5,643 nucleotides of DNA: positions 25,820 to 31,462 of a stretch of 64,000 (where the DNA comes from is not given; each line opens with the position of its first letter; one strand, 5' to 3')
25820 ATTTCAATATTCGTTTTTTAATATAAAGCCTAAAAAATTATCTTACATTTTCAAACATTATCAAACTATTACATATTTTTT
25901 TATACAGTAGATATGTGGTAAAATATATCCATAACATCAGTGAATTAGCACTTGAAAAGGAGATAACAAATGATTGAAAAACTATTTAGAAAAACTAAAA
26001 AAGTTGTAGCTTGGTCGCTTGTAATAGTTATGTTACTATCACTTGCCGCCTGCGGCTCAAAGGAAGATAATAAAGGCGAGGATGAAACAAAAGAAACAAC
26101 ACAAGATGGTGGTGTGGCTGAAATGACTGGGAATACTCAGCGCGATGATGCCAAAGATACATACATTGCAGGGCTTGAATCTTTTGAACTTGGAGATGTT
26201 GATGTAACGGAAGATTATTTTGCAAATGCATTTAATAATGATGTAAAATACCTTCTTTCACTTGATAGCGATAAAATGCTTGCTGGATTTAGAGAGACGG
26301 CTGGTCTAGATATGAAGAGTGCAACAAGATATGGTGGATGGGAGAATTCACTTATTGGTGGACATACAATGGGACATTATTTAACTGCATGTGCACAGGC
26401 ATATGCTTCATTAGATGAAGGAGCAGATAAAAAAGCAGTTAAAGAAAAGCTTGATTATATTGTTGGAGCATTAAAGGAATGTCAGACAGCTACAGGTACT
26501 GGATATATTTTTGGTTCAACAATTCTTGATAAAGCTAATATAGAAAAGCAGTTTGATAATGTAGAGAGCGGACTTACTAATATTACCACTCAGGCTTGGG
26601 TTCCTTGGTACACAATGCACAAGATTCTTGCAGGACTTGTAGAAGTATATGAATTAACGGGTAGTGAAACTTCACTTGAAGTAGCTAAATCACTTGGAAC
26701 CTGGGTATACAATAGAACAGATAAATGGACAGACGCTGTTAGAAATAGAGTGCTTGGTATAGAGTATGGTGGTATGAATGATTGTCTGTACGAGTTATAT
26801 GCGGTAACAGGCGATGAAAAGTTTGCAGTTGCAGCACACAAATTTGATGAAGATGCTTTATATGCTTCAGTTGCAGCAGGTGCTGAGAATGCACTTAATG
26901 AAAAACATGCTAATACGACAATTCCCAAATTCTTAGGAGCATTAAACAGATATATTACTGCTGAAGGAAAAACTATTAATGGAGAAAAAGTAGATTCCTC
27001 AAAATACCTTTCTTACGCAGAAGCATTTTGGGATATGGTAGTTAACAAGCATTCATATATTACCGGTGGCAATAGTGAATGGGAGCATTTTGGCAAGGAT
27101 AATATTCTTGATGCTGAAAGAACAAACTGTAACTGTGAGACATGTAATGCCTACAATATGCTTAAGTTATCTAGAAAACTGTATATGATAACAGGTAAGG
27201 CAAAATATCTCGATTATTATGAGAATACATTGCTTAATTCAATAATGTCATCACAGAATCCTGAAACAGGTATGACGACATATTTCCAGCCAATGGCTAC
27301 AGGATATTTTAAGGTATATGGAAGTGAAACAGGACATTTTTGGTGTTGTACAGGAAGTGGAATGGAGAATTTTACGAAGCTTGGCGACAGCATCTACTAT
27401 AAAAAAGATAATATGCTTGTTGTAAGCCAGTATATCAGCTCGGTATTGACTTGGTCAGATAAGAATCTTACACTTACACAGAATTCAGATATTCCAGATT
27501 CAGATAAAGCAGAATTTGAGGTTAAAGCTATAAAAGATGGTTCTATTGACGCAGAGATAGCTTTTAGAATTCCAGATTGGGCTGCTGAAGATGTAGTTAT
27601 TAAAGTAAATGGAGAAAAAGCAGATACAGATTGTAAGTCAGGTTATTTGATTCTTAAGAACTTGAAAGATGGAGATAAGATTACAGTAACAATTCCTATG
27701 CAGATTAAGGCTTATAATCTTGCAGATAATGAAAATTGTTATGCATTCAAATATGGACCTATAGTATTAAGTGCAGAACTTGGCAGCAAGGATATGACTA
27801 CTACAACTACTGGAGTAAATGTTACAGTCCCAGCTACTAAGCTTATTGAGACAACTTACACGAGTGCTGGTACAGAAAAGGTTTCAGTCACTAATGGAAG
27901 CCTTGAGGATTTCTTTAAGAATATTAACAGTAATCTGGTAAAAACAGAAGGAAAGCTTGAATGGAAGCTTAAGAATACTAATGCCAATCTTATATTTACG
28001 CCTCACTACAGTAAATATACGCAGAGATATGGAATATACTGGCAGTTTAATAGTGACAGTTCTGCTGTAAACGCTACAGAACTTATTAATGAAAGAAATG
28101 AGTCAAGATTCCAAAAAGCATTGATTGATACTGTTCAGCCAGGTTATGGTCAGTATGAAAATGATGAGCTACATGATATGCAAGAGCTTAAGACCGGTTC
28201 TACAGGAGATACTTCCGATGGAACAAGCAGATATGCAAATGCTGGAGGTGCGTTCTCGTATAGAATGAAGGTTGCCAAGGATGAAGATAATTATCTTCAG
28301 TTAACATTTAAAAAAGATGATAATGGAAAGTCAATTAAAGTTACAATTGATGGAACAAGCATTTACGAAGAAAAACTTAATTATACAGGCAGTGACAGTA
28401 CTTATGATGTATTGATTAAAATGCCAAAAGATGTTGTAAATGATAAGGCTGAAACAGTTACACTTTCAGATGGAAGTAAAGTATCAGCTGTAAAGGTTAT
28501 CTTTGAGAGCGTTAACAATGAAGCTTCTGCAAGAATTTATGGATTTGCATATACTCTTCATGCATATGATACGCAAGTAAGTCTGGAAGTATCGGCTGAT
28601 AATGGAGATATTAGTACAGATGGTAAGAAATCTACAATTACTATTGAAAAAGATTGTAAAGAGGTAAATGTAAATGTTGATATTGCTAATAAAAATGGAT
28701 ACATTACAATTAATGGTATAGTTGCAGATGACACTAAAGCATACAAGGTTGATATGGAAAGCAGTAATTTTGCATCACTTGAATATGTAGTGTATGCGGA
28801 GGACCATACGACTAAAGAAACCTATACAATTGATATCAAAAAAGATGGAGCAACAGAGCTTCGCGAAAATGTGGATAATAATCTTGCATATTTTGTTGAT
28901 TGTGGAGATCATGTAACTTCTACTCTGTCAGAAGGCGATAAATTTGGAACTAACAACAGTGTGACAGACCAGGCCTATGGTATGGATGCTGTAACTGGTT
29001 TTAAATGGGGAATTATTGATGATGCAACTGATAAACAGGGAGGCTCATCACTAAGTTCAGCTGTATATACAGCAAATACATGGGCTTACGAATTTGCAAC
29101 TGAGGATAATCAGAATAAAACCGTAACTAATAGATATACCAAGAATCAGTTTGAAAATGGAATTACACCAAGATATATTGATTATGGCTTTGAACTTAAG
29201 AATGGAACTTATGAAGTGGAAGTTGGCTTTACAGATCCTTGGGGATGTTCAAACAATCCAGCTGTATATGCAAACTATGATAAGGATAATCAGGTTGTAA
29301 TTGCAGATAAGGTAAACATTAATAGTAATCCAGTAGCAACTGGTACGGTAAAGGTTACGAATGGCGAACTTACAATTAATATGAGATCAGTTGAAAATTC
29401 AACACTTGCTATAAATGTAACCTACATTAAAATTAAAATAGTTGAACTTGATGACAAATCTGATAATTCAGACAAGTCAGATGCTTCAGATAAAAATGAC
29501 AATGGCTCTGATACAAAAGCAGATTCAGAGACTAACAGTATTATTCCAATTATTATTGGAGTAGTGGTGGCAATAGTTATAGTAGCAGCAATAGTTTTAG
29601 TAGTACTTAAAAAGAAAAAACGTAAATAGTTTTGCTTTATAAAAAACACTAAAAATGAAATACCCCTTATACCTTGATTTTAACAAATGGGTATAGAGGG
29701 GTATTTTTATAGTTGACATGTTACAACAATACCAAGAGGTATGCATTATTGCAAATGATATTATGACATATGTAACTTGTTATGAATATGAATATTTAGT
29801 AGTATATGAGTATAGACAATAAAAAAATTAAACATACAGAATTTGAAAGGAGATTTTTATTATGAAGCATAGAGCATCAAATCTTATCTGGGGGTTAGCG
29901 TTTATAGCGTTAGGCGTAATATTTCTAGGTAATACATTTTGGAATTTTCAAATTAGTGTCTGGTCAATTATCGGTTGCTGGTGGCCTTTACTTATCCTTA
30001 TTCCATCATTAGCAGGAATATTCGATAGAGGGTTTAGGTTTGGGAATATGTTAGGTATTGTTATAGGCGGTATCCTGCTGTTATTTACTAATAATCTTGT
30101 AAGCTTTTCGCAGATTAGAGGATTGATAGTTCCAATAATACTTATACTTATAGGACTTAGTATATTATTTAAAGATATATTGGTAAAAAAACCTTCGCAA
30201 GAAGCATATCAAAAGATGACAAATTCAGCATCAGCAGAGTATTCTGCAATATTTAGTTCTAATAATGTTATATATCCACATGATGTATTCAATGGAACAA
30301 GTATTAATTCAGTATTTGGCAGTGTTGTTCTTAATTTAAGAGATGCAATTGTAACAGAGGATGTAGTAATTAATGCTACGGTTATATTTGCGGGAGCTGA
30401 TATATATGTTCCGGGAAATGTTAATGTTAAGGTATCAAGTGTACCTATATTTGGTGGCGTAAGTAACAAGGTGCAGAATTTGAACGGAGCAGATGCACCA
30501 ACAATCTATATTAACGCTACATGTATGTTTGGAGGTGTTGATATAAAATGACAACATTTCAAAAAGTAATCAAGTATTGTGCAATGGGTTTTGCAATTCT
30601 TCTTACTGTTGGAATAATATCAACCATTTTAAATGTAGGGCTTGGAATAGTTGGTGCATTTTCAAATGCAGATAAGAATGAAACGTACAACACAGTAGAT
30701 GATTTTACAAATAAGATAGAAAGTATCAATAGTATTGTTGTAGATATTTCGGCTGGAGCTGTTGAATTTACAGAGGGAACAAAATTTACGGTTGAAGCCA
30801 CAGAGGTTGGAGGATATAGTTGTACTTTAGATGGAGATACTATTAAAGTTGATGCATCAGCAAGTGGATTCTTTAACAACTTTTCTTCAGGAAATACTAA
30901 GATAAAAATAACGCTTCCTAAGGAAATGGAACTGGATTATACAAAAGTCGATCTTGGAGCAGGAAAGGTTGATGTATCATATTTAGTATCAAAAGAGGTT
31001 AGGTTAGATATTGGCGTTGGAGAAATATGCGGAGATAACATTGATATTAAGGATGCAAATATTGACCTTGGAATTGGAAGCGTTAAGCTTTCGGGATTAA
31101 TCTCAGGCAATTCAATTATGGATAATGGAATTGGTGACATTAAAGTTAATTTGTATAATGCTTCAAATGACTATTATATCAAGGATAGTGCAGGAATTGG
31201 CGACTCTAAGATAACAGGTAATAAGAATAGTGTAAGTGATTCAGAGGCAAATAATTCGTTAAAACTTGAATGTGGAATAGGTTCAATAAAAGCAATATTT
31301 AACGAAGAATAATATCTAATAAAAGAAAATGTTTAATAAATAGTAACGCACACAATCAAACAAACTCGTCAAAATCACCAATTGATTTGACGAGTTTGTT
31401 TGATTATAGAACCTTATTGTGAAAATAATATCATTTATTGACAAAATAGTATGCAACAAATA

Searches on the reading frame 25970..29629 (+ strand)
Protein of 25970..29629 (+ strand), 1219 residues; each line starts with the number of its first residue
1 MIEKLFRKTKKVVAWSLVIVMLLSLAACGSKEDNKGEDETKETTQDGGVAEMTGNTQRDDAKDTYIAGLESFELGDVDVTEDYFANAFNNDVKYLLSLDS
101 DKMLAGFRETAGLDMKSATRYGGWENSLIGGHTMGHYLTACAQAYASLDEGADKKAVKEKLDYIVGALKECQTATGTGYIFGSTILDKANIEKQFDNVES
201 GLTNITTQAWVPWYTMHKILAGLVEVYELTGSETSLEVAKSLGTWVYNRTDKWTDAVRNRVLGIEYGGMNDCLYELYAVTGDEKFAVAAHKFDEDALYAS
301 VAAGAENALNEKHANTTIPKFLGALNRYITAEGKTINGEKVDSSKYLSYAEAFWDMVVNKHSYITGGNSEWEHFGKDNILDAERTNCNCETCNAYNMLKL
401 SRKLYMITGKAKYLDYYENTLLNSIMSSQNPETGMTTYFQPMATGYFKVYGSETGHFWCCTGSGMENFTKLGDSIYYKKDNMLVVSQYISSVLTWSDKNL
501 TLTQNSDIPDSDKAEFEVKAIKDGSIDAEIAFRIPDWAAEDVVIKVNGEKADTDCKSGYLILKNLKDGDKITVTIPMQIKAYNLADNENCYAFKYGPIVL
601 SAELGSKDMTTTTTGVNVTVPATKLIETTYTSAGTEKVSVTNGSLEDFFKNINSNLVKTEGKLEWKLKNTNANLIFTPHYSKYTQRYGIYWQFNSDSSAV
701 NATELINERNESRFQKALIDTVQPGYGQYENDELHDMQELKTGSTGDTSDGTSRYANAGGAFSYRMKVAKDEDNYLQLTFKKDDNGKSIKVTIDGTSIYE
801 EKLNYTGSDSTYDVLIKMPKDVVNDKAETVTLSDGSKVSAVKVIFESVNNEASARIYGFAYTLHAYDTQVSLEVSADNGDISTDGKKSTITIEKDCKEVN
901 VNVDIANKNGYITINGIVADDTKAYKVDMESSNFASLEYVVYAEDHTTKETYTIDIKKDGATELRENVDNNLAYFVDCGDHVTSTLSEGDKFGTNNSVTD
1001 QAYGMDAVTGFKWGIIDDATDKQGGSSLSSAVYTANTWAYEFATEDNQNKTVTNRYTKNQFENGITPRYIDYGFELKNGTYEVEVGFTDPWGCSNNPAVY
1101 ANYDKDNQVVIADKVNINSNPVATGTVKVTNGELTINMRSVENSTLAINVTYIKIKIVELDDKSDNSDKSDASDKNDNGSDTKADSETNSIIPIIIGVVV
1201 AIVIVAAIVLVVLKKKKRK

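Call 51: search_protein_families(library=pfam, proteins=[window:25970-29629:+], max_evalue=0.00001)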
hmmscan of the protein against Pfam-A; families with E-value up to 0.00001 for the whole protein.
window:25970-29629:+ (1219 aa): 3 families
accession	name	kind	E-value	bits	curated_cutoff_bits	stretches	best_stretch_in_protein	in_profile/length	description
PF07944.18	Beta-AFase-like_GH127_cat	-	1.1e-93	314.7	24.9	1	76-473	1-376/376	Beta-L-arabinofuranosidase, GH127 catalytic domain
PF20736.2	Glyco_hydro127M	-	1.8e-17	63.6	24.2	1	483-577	2-95/95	Beta-L-arabinofuranosidase, GH127 middle domain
PF20620.4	DUF6805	-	6.8e-12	46.3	27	1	716-841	4-125/133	Family of unknown function (DUF6805)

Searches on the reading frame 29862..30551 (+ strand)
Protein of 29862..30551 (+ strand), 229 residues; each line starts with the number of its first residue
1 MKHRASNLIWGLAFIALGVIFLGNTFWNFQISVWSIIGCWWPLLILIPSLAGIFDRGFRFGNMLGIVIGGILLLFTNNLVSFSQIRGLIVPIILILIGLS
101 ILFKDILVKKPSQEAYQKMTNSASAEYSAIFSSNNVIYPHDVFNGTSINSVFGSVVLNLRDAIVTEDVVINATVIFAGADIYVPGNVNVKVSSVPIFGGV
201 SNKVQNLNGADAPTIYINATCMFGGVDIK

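Call 51: search_protein_families(library=pfam, proteins=[window:29862-30551:+], max_evalue=0.00001)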
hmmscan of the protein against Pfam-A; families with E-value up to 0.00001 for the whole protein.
window:29862-30551:+ (229 aa): 3 families
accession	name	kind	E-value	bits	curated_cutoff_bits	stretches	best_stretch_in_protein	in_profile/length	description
PF22570.1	LiaF-TM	-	3.9e-11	44.1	27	1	9-104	1-93/98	LiaF transmembrane domain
PF18917.5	LiaI-LiaF-like_TM1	-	7.4e-07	29.6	27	0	8-51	1-40/42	LiaI-LiaF-like transmembrane region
PF09922.15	LiaF-like_C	-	3.4e-06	27.4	29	1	143-202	14-74/114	Cell wall-active antibiotics response LiaF, C-terminal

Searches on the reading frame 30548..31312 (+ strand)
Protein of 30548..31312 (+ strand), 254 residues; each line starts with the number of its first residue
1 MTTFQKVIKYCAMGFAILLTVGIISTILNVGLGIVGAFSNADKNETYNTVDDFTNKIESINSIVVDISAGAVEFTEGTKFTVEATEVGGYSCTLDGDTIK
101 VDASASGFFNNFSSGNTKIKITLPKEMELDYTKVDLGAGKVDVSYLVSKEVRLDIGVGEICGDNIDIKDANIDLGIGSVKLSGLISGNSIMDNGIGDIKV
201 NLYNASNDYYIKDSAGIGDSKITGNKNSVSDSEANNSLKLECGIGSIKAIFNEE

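Call 51: search_protein_families(library=pfam, proteins=[window:30548-31312:+], max_evalue=0.00001)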
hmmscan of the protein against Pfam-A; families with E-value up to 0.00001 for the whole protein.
window:30548-31312:+ (254 aa): 1 family
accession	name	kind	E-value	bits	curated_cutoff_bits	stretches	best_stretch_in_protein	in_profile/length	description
PF13349.12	DUF4097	-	3.3e-10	40.2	22.9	1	60-253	1-193/247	Toastrack DUF4097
